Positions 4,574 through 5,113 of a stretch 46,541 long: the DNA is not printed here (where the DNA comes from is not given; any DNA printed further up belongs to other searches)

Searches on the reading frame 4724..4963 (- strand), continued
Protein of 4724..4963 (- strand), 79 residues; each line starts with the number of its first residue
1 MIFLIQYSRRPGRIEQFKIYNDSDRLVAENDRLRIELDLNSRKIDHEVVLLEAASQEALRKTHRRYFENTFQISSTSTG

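Call 57: fold_search(model_id=the predicted structure, library=pdb)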
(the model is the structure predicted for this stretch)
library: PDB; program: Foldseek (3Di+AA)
matches with E <= 10: 37; with E <= 0.001: 0
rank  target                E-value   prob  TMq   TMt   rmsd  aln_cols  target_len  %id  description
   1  9erv_A                4.7e-01  0.33  0.38  0.12   6.0        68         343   20  Structure of Salmonella CapRel bound to Bas11 Gp54 (released 2024-11-06)
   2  8xa6_E                1.1e+00  0.25  0.33  0.37   7.0        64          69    9  Cryo-EM structure of Bacillus RNAP and SPO1 gp33 complex (released 2024-12-04)
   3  3zo7_E                1.1e+00  0.14  0.36  0.32  14.1        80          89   14  Crystal structure of ClcFE27A with substrate (released 2013-03-06)
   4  7ckq_H                2.4e+00  0.12  0.30  0.38   7.2        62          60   10  The cryo-EM structure of B. subtilis BmrR transcription activation complex (released 2020-12-16)
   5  7o14_B                2.9e+00  0.06  0.31  0.11  12.6        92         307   13  ABC transporter NosDFY, nucleotide-free in lipid nanodisc, R-domain 1 (released 2022-04-13)
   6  4njc_A                3.8e+00  0.09  0.30  0.38   8.5        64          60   11  RNA Polymerase interacting protein YkzG from Geobacillus stearothermophilus (released 2014-08-20)
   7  1ln0_A                3.8e+00  0.09  0.35  0.32   6.6        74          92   12  Structure of the Catalytic Domain of Homing Endonuclease I-TevI (released 2002-10-30)
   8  4p6z_S                4.0e+00  0.07  0.20  0.13   6.9        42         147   24  Crystal structure of the human BST2 cytoplasmic domain and the HIV-1 Vpu cytoplasmic domain bound to the clathrin adap (released 2014-05-21)
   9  5x6v_F                4.3e+00  0.04  0.27  0.20   9.8        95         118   10  Crystal structure of human heteroheptameric complex (released 2017-12-06)
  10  9u9i_S                4.6e+00  0.04  0.25  0.17   9.2        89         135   15  M4-CTD-undocked AP-4 core in apo form (released 2026-03-04)
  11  9c8d_A                4.6e+00  0.02  0.18  0.08  13.0        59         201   22  mouse Seipin/Adig complex (released 2025-08-27)
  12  7bpl_MODEL_1_A        4.9e+00  0.07  0.40  0.32   5.8        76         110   14  Solution NMR structure of NF1; de novo designed protein with a novel fold (released 2021-03-24)
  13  9e6q_AR               5.2e+00  0.04  0.27  0.28   8.3        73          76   19  Cryo-EM structure of the Pyrobaculum calidifontis 50S ribosomal subunit in complex with Dri (released 2024-11-20)
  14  6owt_S                5.6e+00  0.04  0.19  0.11   7.5        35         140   23  Structure of SIVsmm Nef and SMM tetherin bound to the clathrin adaptor AP-2 complex (released 2019-09-25)
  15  6ds5_A                5.6e+00  0.01  0.14  0.11  14.5        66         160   23  Cryo EM structure of human SEIPIN (released 2018-10-24)
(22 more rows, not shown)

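Call 95: search_dna_similar(query=window:4724-4963:-, collection=plasmids, mode=protein, max_evalue=0.001, max_rows=15)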
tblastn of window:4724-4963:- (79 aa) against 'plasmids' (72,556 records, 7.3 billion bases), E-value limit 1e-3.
No match.

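Call 96: search_dna_similar(query=window:4724-4963:-, collection=phages, mode=protein, max_evalue=0.01, max_rows=15)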
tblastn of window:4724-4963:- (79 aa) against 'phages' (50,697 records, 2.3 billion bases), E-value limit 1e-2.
Records with a match: 1; places in all: 1; records where one place covers at least 80% of the query: 1.
Best place of each record, by identity: <60% 1.
By first word of the organism name: Pasteurella 1.
By host as written in the record: Pasteurella multocida B:2 1.
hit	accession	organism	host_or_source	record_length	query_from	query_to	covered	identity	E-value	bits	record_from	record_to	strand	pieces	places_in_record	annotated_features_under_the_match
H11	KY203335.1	Pasteurella phage PMP-GADVASU-IND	Pasteurella multocida B:2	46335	3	67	82%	37.3%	2e-4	43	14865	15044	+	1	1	hypothetical protein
